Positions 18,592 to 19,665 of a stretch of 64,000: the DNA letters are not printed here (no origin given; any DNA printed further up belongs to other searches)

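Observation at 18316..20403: NTE-like tri-domain lipase: cNMP-binding, degenerate ParA/MinD-like ATPase, patatin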

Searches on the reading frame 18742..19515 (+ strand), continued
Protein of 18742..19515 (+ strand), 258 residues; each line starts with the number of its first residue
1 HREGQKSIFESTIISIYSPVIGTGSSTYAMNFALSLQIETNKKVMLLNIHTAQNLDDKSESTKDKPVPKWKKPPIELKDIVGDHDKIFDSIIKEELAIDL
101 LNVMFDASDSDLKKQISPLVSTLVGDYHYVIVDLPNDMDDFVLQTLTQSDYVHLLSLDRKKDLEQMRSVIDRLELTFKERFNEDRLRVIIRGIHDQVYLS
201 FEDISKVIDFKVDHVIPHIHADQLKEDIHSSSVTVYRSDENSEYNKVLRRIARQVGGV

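Call 68: find_encoding_contigs(protein=P0382, flank=9000, max_places=1)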
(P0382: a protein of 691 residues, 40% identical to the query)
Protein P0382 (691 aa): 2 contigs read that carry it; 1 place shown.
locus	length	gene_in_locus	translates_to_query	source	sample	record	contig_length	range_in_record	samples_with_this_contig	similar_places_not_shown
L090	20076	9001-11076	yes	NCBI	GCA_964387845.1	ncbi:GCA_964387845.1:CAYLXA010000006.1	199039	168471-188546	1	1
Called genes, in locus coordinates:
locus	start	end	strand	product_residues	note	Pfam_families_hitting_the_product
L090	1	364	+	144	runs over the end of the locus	PF03652:RuvX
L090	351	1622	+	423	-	PF00675:Peptidase_M16, PF05193:Peptidase_M16_C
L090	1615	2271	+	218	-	PF00834:Ribul_P_3_epim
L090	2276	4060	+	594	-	PF00009:GTP_EFTU, PF01926:MMR_HSR1 (faint), PF03144:GTP_EFTU_D2 (weak), PF00679:EFG_C, PF06421:LepA_C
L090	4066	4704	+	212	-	PF10502:Peptidase_S26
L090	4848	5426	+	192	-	PF05036:SPOR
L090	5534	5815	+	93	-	-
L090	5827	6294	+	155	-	PF00583:Acetyltransf_1, PF13673:Acetyltransf_10, PF13508:Acetyltransf_7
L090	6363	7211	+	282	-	PF05036:SPOR (weak)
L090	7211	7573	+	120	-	PF07238:PilZ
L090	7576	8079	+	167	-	PF04461:YajQ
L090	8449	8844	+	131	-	PF07238:PilZ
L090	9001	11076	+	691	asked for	PF00027:cNMP_binding, PF13614:AAA_31 (faint), PF01734:Patatin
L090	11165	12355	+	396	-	PF00108:Thiolase_N, PF00109:ketoacyl-synt (weak), PF02803:Thiolase_C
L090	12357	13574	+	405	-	PF02737:3HCDH_N, PF00725:3HCDH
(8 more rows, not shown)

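Call 70: search_solved_structures(query=A2, max_evalue=0.01, show_alignments=3)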
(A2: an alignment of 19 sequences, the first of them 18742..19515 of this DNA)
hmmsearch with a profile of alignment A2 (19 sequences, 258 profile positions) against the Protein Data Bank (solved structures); distinct sequences matched with E-value up to 0.01: 8.
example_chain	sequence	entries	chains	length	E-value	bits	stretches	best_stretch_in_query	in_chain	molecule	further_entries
3ea0_A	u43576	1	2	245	7.1e-09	38.6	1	17-257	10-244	ATPase, ParA family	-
3k9g_A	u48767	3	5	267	9.3e-07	31.6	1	12-155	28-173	PF-32 protein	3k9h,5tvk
6iub_A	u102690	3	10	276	9e-06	28.4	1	7-154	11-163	SpoOJ regulator (Soj)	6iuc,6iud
8jmj_A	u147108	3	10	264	1.8e-05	27.4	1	11-155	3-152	SpoOJ regulator (Soj)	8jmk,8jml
8ray_B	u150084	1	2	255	2.5e-05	26.9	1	13-189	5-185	ParA family protein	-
4v03_A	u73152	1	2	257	0.0035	19.9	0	125-218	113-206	SITE-DETERMINING PROTEIN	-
4v02_A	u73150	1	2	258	0.0044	19.6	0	125-218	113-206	SITE-DETERMINING PROTEIN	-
1ion_A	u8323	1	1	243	0.0057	19.2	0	12-157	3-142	PROBABLE CELL DIVISION INHIBITOR MIND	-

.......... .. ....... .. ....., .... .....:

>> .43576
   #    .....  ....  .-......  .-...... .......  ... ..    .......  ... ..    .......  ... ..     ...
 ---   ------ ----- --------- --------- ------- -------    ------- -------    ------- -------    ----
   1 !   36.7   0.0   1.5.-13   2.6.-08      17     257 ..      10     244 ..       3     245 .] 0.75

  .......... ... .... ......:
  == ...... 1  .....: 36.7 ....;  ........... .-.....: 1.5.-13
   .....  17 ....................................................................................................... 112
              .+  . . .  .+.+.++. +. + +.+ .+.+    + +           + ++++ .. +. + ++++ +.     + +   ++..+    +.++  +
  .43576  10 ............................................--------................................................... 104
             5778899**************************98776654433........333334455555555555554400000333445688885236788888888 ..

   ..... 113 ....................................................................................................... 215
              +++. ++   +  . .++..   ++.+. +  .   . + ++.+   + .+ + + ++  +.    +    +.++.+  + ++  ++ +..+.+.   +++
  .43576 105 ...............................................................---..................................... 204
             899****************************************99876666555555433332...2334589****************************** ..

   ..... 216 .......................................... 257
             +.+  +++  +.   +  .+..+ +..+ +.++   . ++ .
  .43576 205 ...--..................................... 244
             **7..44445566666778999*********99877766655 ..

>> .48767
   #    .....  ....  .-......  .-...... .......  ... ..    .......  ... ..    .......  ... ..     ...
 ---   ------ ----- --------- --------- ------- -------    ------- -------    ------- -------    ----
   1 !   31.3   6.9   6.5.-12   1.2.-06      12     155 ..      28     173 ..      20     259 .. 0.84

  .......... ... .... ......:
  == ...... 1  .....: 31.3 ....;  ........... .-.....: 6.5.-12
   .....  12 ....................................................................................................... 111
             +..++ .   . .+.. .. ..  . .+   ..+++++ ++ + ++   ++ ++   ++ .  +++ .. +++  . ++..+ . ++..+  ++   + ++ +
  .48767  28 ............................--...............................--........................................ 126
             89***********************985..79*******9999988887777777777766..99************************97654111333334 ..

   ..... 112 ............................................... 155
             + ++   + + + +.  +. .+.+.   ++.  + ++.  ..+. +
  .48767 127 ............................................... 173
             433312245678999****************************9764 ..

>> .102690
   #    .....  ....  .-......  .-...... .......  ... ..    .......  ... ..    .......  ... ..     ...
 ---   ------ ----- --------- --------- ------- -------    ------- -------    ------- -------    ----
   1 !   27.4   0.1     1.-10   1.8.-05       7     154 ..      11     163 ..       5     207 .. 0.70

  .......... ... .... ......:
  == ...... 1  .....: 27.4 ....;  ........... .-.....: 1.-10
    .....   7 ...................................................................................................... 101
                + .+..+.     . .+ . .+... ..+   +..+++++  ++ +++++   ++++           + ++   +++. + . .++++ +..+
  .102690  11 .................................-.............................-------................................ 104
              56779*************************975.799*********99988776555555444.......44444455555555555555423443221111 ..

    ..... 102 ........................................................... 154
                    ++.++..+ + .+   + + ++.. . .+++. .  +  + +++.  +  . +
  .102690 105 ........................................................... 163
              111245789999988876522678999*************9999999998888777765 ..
